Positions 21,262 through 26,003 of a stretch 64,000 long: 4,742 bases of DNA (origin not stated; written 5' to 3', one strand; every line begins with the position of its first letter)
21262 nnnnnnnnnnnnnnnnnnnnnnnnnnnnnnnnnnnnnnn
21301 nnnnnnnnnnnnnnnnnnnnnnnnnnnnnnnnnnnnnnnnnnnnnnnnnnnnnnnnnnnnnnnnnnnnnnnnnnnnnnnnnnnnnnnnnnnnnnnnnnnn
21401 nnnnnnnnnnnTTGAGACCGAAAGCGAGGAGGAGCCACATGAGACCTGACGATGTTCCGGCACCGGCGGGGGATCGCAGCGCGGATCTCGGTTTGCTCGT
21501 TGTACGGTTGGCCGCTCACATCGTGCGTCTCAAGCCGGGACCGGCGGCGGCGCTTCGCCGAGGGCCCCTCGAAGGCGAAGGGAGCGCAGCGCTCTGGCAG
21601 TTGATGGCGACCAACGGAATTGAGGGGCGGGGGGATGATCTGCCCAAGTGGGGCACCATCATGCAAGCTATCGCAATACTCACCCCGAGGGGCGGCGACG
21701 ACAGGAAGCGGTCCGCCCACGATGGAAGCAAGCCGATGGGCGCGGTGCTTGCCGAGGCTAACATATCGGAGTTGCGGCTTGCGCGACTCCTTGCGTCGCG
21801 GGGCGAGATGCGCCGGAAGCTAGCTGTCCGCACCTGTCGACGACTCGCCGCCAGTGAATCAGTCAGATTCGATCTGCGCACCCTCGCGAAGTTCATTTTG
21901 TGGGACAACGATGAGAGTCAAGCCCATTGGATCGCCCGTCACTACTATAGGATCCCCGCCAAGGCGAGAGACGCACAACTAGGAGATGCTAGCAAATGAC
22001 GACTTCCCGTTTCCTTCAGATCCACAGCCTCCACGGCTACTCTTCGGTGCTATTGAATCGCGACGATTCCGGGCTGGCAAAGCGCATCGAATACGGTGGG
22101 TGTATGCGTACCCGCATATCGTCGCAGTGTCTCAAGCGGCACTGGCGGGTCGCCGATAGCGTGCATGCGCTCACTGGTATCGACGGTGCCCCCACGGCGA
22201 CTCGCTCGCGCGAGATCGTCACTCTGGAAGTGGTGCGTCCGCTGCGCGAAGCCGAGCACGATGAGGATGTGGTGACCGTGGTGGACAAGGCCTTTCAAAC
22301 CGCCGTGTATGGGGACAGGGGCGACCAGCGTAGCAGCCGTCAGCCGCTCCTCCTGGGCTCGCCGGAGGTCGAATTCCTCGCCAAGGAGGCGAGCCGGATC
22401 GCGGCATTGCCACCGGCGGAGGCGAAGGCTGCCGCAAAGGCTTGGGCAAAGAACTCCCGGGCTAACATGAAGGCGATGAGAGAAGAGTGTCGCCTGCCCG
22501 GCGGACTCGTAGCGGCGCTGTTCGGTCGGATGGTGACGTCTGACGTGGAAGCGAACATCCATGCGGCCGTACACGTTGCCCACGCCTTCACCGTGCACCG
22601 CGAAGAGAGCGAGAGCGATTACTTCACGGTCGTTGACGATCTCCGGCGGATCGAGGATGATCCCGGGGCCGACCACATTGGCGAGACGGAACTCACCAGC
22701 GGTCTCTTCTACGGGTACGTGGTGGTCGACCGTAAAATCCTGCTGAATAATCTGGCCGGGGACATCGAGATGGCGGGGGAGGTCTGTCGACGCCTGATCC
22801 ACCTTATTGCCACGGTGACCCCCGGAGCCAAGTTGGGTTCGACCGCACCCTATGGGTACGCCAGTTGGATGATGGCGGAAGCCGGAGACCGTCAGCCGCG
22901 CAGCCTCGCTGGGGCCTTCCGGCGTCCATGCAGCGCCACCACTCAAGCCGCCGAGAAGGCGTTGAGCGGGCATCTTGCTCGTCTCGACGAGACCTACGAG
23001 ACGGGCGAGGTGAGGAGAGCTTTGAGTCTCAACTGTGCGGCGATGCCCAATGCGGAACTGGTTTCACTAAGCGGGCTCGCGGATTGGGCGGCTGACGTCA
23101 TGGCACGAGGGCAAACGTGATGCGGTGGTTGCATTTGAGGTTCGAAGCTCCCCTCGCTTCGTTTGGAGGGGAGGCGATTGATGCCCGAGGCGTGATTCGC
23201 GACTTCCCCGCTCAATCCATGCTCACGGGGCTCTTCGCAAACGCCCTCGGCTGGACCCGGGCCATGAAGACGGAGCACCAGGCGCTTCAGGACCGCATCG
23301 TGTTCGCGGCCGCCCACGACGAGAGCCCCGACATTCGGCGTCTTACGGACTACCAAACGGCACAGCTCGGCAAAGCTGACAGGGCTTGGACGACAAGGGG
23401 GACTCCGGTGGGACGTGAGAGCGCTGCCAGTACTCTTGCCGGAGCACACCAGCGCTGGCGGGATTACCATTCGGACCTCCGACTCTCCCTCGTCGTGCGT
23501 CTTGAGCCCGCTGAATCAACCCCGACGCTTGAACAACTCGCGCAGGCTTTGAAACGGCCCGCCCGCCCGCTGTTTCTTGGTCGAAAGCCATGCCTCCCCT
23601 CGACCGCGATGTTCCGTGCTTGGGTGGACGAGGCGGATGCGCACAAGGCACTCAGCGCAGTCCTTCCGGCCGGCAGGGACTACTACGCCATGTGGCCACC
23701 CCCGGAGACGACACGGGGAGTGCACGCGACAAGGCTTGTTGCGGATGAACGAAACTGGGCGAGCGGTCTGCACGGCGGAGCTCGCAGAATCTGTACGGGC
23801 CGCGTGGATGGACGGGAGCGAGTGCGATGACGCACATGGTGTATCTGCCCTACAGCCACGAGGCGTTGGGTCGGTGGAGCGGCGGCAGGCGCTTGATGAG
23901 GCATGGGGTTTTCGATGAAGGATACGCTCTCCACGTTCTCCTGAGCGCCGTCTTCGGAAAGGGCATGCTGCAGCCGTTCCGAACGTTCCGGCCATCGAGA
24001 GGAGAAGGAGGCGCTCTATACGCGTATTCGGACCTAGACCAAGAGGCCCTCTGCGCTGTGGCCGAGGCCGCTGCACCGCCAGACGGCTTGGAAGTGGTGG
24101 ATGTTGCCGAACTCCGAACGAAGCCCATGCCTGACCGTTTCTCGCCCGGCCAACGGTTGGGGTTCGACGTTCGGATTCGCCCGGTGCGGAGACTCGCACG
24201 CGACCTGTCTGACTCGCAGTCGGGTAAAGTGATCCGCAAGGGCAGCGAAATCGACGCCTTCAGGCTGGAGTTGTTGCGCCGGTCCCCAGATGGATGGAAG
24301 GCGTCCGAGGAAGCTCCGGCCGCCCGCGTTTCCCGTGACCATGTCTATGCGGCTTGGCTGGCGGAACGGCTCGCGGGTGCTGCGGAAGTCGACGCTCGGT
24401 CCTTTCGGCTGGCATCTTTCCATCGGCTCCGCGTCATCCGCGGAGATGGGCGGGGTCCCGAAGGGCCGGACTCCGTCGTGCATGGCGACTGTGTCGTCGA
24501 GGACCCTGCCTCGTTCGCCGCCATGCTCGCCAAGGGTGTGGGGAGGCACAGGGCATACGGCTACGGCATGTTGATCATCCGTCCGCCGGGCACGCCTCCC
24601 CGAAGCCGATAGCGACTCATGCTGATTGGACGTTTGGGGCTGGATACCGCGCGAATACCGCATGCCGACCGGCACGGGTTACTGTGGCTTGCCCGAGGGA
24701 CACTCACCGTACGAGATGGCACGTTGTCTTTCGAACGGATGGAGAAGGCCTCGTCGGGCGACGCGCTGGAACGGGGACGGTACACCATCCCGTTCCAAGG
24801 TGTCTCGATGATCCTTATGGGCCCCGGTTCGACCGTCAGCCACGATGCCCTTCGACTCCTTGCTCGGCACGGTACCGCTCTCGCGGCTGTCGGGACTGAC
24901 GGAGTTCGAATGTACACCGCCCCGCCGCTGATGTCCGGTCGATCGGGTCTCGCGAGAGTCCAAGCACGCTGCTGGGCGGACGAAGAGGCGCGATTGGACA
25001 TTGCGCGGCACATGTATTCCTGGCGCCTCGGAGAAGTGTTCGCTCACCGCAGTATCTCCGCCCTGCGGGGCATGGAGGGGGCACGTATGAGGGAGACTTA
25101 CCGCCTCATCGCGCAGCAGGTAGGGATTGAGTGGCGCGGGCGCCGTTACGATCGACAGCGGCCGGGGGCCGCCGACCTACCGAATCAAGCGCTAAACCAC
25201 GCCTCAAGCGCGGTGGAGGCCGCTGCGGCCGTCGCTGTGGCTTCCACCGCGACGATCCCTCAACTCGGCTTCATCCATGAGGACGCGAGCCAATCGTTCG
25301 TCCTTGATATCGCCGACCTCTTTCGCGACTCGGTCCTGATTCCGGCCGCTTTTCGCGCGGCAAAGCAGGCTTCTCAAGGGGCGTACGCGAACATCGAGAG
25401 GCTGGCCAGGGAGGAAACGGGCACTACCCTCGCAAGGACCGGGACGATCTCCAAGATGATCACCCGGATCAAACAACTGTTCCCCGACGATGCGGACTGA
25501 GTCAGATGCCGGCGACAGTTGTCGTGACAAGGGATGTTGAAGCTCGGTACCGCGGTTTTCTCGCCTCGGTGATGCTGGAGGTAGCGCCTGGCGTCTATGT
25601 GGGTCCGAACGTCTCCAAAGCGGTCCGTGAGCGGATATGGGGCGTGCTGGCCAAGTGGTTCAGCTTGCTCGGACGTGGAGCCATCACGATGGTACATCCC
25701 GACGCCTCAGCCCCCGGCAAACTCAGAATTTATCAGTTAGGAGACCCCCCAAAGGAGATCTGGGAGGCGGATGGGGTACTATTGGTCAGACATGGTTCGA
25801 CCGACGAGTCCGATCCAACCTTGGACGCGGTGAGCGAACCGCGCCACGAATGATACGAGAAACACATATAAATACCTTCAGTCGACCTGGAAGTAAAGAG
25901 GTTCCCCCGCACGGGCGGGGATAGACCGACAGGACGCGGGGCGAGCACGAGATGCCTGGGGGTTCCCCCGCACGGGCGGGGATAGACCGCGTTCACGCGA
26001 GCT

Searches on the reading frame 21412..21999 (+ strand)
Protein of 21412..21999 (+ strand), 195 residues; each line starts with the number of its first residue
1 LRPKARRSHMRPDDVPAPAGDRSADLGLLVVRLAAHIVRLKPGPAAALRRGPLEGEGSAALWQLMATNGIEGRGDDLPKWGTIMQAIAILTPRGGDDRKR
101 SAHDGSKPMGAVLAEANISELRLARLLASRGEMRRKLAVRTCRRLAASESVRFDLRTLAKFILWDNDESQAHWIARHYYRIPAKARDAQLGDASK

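Call 5: search_protein_families(library=ncbifam, proteins=[window:21412-21999:+])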
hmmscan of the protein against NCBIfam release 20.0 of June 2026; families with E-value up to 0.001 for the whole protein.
window:21412-21999:+ (195 aa): 1 family
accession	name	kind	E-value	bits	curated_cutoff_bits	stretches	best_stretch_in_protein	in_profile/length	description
TIGR02548.2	casB_cse2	equivalog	1e-08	35.5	28.5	1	46-180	18-166/167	type I-E CRISPR-associated protein Cse2/CasB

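Call 78: search_protein_families(library=pfam, proteins=[window:21439-21999:+], max_evalue=0.001)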
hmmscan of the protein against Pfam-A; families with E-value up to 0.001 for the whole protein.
window:21439-21999:+ (186 aa): 1 family
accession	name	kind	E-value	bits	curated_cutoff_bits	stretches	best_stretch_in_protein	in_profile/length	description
PF09485.15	CRISPR_Cse2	-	3.1e-06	28.1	24.6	1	37-170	3-137/137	CRISPR-associated protein Cse2 (CRISPR_cse2)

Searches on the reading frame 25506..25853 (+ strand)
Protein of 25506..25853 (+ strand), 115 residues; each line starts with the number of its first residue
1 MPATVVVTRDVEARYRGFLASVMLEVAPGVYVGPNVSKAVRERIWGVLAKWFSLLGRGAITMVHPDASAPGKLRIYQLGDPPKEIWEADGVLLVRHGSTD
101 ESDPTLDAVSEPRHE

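Call 5: search_protein_families(library=ncbifam, proteins=[window:25506-25853:+])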
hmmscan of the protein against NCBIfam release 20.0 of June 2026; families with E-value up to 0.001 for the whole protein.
window:25506-25853:+ (115 aa): 1 family
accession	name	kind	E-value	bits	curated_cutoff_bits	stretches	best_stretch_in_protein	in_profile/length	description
TIGR01873.1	cas_CT1978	equivalog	7e-25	87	33.15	1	5-93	3-87/87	type I-E CRISPR-associated endoribonuclease Cas2e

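Call 78: search_protein_families(library=pfam, proteins=[window:25506-25853:+], max_evalue=0.001)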
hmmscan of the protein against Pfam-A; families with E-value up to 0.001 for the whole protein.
window:25506-25853:+ (115 aa): 1 family
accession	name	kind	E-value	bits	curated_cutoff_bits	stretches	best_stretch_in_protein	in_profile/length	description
PF09707.15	Cas_Cas2CT1978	-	1e-23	83.6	24.7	1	4-93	2-86/86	CRISPR-associated protein (Cas_Cas2CT1978)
